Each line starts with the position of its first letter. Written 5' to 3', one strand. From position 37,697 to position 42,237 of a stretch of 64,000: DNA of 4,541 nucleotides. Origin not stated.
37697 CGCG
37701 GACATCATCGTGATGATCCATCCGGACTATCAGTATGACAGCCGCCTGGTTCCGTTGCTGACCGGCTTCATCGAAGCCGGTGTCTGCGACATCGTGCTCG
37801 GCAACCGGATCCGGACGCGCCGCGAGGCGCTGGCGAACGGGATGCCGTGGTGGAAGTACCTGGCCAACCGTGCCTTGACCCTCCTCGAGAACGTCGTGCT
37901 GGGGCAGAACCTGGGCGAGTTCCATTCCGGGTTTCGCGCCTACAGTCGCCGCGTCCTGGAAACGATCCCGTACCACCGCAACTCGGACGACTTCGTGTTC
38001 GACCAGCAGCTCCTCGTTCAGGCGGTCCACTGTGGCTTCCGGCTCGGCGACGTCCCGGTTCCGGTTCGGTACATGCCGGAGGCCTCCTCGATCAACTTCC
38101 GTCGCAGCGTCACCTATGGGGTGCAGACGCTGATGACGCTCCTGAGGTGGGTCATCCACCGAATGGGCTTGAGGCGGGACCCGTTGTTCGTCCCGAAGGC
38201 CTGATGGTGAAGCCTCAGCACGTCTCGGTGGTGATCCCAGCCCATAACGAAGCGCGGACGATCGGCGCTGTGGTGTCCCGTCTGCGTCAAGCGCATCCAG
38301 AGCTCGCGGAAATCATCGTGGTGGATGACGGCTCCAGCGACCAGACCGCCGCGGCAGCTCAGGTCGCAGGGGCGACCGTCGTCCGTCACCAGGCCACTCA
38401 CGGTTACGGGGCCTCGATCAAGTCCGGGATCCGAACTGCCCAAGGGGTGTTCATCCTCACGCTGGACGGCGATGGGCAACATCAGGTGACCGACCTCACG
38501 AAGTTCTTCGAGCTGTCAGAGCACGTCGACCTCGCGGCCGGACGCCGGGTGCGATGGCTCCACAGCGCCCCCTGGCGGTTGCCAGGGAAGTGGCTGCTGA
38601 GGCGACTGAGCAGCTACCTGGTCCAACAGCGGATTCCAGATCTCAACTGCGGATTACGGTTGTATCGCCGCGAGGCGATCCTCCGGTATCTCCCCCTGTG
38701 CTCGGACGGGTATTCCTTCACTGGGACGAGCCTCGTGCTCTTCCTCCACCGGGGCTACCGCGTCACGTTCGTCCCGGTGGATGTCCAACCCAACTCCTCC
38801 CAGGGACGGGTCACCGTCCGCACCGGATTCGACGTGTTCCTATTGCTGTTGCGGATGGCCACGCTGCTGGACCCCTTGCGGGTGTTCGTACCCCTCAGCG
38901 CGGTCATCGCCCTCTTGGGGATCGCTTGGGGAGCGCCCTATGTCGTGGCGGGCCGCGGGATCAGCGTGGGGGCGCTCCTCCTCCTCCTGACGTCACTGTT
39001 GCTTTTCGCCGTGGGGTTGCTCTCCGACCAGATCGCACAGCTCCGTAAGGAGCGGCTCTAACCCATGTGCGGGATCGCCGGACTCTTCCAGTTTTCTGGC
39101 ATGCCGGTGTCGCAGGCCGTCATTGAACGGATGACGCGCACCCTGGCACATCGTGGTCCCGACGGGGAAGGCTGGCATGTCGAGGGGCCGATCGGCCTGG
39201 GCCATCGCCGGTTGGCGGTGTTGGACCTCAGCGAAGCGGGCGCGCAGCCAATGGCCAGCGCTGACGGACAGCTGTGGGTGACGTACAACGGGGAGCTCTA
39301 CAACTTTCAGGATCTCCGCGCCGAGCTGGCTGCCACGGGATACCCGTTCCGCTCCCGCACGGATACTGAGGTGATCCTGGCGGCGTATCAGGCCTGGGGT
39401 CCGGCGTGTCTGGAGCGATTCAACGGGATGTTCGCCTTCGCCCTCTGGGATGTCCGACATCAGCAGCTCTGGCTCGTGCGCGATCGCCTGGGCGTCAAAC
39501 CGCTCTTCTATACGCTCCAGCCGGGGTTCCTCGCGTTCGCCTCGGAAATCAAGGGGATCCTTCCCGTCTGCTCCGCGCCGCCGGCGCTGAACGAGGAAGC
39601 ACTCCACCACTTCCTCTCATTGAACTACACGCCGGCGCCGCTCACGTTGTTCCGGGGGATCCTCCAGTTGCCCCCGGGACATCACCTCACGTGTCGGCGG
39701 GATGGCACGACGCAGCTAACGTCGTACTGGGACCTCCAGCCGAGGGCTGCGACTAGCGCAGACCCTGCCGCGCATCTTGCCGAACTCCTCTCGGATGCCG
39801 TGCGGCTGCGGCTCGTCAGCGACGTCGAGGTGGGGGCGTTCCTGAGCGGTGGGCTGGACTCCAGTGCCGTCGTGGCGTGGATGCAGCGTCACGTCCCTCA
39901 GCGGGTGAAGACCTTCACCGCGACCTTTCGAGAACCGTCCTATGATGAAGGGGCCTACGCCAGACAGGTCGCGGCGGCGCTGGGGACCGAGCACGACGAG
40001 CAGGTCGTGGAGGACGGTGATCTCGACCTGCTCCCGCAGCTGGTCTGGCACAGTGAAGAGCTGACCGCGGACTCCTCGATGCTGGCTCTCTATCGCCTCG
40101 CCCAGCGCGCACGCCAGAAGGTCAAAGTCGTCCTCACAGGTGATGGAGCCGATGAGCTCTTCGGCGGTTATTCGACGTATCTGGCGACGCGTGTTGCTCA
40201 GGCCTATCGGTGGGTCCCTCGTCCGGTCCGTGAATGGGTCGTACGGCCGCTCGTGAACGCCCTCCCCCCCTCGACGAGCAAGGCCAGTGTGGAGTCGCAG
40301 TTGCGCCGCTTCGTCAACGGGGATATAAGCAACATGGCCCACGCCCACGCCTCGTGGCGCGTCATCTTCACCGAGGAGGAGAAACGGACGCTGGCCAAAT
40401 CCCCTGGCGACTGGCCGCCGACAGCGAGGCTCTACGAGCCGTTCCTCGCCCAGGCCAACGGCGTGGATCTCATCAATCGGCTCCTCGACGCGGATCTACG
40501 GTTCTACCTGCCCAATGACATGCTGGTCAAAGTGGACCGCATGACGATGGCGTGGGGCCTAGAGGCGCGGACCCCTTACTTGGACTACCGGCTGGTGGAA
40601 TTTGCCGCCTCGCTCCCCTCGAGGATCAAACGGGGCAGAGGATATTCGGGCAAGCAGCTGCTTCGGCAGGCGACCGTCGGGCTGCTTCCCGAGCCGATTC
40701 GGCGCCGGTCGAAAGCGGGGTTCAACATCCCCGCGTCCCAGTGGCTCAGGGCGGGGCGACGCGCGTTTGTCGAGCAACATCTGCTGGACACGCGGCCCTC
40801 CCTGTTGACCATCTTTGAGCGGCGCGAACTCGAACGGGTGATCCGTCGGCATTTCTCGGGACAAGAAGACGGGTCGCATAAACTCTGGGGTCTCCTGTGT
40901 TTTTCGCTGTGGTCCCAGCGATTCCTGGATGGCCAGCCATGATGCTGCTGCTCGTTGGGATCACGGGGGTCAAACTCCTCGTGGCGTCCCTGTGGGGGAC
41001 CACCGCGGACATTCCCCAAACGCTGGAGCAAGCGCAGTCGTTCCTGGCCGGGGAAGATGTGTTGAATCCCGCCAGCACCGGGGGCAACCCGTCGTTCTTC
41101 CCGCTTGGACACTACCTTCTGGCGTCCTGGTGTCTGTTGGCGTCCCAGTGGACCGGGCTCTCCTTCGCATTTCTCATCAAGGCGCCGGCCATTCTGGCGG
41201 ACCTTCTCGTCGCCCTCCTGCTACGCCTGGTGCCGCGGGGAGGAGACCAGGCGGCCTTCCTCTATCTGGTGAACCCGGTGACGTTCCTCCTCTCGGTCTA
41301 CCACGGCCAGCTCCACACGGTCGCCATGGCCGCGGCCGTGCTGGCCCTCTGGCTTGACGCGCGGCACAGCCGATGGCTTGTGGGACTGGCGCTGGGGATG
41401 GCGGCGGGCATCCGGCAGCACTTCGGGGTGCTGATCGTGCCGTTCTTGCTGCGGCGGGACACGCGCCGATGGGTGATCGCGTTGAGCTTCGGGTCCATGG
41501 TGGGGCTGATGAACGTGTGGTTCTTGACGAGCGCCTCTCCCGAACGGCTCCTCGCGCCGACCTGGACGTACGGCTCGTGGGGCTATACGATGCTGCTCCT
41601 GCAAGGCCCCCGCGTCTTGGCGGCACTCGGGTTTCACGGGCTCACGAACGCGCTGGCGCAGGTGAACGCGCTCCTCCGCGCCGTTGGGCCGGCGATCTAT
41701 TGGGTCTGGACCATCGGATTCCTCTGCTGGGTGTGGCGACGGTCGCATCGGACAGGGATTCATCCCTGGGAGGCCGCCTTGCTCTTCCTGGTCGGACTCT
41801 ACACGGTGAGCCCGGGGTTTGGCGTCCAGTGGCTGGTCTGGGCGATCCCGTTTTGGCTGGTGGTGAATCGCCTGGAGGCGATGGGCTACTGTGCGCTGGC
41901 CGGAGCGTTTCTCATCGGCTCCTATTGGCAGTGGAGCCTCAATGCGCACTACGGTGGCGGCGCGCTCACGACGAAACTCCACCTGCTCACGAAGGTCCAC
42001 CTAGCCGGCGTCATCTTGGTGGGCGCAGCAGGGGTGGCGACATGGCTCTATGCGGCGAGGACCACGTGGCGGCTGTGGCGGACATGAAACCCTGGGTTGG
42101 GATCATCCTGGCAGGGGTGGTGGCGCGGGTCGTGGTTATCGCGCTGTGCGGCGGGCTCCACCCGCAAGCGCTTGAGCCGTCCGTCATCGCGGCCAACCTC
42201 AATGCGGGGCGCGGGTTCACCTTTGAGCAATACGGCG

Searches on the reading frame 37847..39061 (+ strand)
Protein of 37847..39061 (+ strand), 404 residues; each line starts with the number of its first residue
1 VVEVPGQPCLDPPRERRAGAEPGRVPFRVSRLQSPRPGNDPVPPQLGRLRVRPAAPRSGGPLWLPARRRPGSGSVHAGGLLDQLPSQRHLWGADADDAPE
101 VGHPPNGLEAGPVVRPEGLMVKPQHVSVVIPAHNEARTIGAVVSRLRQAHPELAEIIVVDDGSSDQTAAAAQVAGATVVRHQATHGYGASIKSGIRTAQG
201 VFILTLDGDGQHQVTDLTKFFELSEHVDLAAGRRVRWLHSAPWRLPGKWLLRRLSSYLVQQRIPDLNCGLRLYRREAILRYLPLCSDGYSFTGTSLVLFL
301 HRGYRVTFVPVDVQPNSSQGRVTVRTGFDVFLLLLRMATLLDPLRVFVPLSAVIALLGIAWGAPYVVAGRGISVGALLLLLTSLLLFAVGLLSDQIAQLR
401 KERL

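Call 28: search_protein_families(library=pfam, proteins=[window:37847-39061:+], max_evalue=0.0001)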
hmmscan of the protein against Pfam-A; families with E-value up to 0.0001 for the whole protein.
window:37847-39061:+ (404 aa): 2 families
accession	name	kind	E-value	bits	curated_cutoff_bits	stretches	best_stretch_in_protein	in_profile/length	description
PF00535.33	Glycos_transf_2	-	1.3e-23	84.2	23.3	1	127-278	1-164/168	Glycosyl transferase family 2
PF13641.12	Glyco_tranf_2_3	-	6.4e-05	23.5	27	1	123-231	1-120/230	Glycosyltransferase like family 2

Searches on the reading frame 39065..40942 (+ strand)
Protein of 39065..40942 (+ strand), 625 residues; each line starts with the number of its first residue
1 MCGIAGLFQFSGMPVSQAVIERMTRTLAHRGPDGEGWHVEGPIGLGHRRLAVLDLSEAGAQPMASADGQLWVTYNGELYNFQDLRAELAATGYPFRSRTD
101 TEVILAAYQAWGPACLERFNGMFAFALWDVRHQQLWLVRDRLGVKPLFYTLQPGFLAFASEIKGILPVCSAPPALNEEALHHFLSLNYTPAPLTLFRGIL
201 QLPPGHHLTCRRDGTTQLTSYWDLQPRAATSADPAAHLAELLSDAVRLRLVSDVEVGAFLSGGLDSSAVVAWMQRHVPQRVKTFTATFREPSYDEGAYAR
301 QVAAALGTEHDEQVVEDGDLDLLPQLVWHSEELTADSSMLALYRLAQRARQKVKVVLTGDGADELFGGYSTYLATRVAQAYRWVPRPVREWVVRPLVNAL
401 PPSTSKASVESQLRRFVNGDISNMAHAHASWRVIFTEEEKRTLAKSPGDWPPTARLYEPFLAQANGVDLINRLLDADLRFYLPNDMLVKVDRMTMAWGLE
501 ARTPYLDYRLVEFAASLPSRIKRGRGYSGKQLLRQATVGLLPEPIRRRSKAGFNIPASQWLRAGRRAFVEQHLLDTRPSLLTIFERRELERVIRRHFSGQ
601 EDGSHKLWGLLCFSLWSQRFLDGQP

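Call 28: search_protein_families(library=pfam, proteins=[window:39065-40942:+], max_evalue=0.0001)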
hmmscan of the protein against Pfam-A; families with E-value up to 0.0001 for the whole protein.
window:39065-40942:+ (625 aa): 3 families
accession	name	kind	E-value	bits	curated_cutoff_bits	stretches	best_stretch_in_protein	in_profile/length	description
PF00733.27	Asn_synthase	-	1.9e-94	317.7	21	1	238-617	2-353/354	Asparagine synthase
PF13522.11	GATase_6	-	2e-47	160.9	27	1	32-161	1-130/130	Glutamine amidotransferase domain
PF13537.11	GATase_7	-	4.6e-47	159.5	25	1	47-166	1-122/123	Glutamine amidotransferase domain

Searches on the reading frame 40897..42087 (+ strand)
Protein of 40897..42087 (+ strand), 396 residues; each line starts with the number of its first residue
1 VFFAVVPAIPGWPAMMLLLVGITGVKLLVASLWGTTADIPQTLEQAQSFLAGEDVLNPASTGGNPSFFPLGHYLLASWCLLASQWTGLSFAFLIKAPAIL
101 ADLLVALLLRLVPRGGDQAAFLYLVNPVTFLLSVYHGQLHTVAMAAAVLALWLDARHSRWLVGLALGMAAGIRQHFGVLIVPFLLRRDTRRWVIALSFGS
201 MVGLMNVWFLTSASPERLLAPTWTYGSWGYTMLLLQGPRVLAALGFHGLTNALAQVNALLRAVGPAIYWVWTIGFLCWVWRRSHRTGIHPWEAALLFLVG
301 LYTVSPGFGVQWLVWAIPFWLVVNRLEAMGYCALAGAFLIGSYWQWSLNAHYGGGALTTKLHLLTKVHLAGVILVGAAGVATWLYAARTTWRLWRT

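Call 28: search_protein_families(library=pfam, proteins=[window:40897-42087:+], max_evalue=0.0001)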
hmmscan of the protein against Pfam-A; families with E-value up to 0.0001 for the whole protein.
window:40897-42087:+ (396 aa): 1 family
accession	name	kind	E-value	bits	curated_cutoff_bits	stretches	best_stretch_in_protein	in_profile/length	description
PF09594.16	GT87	-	1.2e-05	25.6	25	1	104-287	37-220/237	Glycosyltransferase family 87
